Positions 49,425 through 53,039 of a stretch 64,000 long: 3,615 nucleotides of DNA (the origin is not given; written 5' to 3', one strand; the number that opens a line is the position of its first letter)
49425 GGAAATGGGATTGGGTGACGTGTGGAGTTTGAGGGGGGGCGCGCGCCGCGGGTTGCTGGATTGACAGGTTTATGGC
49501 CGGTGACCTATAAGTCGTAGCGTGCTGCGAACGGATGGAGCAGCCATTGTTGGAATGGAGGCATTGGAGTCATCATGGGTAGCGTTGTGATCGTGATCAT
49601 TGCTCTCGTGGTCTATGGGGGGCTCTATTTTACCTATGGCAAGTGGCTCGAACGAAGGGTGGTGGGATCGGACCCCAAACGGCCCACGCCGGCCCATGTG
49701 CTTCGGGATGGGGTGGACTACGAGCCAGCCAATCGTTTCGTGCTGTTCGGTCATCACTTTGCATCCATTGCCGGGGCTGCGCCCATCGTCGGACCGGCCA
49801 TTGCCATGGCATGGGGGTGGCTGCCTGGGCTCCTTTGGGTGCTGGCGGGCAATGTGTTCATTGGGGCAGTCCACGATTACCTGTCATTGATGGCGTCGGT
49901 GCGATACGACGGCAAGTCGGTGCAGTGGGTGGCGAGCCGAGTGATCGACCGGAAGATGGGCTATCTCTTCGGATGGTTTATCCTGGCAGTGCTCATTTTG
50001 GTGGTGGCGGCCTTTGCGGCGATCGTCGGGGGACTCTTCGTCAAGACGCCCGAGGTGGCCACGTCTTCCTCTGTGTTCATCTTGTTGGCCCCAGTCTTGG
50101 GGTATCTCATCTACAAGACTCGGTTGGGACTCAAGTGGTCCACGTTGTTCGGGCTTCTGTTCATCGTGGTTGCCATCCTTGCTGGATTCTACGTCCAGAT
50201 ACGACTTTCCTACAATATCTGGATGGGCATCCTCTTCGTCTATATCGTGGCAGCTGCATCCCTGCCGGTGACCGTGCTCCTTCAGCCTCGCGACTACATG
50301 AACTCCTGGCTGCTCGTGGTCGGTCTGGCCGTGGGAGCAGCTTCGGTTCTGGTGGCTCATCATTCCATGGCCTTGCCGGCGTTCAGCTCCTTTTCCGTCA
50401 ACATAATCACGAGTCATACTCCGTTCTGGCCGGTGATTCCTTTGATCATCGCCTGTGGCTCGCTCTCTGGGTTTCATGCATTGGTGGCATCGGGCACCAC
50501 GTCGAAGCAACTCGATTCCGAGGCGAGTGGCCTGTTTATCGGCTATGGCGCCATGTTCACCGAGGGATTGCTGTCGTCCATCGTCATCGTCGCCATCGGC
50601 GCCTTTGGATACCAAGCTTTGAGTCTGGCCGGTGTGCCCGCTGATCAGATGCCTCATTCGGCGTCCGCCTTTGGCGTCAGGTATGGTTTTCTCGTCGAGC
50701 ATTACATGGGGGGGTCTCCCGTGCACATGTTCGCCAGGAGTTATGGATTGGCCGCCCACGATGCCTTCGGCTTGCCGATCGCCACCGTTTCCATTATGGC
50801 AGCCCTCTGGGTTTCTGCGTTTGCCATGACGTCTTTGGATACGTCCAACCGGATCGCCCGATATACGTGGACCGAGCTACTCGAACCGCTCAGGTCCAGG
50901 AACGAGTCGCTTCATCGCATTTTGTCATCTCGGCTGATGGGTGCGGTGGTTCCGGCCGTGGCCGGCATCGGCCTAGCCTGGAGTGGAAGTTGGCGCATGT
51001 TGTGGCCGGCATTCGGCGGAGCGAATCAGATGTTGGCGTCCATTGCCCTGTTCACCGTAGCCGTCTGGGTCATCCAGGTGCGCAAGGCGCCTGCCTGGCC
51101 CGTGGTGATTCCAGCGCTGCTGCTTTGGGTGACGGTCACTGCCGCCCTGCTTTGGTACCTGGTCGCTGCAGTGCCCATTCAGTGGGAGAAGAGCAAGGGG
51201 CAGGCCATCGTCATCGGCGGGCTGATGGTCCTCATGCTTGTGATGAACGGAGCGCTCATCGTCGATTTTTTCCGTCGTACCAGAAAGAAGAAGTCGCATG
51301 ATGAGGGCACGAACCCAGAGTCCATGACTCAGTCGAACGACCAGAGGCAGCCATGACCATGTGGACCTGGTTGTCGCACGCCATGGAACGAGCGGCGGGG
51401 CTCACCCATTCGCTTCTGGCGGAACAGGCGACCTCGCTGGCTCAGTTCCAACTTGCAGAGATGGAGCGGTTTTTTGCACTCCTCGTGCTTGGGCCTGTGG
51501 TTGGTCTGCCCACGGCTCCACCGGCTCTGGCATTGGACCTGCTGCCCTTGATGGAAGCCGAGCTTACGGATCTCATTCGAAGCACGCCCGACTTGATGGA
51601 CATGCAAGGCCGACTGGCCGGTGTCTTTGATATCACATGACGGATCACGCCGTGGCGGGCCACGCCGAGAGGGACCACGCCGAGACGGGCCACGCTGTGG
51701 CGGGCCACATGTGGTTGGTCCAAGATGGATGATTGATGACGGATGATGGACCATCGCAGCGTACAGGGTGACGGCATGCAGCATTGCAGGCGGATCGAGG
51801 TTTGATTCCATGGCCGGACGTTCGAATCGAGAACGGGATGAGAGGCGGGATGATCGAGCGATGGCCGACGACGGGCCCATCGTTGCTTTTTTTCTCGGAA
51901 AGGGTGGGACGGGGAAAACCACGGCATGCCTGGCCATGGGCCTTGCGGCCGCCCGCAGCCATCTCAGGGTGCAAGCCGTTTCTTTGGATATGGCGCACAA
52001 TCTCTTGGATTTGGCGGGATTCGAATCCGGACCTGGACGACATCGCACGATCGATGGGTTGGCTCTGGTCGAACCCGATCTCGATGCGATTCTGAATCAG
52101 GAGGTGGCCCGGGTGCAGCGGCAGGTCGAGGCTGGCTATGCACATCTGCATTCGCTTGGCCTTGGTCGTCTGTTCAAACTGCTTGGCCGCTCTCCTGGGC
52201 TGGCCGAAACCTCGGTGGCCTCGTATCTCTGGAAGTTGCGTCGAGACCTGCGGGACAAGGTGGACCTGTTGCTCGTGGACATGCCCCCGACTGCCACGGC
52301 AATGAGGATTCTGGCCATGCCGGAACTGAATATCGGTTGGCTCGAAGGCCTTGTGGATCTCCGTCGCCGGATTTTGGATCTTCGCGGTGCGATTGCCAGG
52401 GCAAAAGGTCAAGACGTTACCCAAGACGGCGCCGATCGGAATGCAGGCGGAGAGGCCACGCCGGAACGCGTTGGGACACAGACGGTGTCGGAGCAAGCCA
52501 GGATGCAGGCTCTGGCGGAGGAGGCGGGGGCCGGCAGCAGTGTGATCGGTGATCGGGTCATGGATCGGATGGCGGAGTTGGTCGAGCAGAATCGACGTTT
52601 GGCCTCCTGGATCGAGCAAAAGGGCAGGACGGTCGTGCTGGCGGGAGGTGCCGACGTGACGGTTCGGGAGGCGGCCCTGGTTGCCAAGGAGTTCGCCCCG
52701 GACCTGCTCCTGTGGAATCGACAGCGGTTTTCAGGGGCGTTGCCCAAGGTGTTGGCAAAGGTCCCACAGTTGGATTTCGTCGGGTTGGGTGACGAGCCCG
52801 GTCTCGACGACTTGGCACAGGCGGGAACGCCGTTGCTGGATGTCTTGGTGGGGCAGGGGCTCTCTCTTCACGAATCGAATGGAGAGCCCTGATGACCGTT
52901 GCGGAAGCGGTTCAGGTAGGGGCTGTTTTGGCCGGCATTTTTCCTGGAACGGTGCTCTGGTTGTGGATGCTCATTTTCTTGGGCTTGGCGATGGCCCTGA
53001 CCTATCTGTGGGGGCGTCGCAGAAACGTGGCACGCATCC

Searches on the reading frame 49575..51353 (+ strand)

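Call 57: search_protein_families(library=pfam, proteins=[window:49575-51353:+], max_evalue=0.00001)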
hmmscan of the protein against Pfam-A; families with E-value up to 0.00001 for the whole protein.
window:49575-51353:+ (593 aa): 1 family
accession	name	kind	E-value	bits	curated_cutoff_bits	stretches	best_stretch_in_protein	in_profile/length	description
PF02554.20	CstA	-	3.6e-129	432.4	27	1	3-522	2-559/560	Carbon starvation protein CstA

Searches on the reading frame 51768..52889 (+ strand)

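Call 57: search_protein_families(library=pfam, proteins=[window:51768-52889:+], max_evalue=0.00001)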
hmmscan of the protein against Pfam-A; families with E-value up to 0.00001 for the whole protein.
window:51768-52889:+ (374 aa): 3 families
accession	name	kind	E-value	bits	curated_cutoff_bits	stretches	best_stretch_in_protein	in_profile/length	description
PF02374.21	ArsA_ATPase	-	3.9e-18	66.2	24.3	1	40-211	4-171/305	Anion-transporting ATPase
PF01656.29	CbiA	-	6.5e-07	29.8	25.4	1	41-138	3-54/125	CobQ/CobB/MinD/ParA nucleotide binding domain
PF13614.12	AAA_31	-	4.2e-06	27.3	27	0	38-184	3-137/177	AAA domain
